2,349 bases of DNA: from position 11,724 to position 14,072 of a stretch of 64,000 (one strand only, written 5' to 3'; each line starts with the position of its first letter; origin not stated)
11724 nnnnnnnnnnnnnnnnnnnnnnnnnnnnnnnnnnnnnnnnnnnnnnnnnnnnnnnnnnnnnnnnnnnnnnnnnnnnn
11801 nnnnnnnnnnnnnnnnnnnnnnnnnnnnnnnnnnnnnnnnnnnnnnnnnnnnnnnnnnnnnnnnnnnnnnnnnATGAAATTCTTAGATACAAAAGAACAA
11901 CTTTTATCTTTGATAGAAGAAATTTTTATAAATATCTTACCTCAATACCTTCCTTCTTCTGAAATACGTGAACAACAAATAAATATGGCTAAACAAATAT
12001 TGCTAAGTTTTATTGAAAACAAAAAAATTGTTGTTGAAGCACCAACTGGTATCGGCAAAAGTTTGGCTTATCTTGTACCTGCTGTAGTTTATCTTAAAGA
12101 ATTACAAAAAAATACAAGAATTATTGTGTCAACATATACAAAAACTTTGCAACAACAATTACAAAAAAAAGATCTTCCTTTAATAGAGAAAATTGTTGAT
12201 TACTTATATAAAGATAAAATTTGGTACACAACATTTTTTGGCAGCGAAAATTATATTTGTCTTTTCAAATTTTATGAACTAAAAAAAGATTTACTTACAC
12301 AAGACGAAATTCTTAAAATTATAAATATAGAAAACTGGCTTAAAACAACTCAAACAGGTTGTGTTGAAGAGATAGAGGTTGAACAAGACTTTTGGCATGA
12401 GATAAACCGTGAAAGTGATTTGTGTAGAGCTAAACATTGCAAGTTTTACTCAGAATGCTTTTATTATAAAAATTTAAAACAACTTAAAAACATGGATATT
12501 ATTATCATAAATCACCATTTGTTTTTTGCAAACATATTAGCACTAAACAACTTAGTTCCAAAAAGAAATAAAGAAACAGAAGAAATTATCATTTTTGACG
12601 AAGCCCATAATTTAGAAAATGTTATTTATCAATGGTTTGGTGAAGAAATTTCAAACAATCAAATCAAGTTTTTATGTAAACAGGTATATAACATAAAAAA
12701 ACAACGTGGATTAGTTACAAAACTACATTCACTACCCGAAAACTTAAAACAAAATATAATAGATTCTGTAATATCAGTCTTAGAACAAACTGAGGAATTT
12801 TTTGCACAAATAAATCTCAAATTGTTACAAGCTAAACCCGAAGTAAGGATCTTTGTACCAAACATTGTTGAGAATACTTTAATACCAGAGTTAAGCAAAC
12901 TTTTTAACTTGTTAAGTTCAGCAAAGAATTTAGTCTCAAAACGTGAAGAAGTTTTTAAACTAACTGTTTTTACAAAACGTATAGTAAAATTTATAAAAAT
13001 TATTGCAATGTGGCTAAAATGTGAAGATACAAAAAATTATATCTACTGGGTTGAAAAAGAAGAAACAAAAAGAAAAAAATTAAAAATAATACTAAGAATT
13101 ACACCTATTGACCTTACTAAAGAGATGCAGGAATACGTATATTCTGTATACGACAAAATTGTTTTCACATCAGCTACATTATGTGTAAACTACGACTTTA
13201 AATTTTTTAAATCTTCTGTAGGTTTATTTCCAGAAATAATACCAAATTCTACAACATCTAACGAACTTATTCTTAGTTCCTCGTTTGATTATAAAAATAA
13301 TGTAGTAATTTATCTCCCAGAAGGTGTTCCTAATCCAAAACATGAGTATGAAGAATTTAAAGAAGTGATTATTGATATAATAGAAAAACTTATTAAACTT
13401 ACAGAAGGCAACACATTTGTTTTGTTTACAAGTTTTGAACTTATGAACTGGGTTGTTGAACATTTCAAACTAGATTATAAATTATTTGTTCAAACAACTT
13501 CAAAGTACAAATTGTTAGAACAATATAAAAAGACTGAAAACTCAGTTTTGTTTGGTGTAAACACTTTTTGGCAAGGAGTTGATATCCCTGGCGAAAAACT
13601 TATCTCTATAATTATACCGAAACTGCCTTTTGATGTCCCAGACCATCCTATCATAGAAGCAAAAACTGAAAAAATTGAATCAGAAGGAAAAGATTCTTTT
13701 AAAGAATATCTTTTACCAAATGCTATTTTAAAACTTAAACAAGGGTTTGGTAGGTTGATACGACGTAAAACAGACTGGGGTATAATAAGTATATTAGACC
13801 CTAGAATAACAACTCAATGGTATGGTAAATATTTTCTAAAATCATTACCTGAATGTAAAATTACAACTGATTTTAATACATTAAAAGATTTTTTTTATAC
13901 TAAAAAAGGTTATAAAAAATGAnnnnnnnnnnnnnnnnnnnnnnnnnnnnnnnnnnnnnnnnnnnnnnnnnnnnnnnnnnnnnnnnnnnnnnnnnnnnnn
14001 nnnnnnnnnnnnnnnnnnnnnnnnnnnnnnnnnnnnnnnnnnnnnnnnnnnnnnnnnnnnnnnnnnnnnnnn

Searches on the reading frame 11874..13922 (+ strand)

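Call 78: search_protein_families(library=pfam, proteins=[window:11874-13922:+], max_evalue=0.00001)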
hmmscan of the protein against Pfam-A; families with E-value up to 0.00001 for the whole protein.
window:11874-13922:+ (682 aa): 4 families
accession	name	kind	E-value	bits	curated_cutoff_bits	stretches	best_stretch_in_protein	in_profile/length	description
PF13307.12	Helicase_C_2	-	4.8e-45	154.1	25.3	1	503-660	1-169/170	Helicase C-terminal domain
PF00270.35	DEAD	-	9.2e-13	48.7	26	1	41-99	6-64/167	DEAD/DEAH box helicase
PF06733.21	DEAD_2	-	7.1e-08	32.7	21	1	189-264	100-172/172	DEAD_2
PF04851.21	ResIII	-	2.5e-06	27.9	22.5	0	30-105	3-78/164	Type III restriction enzyme, res subunit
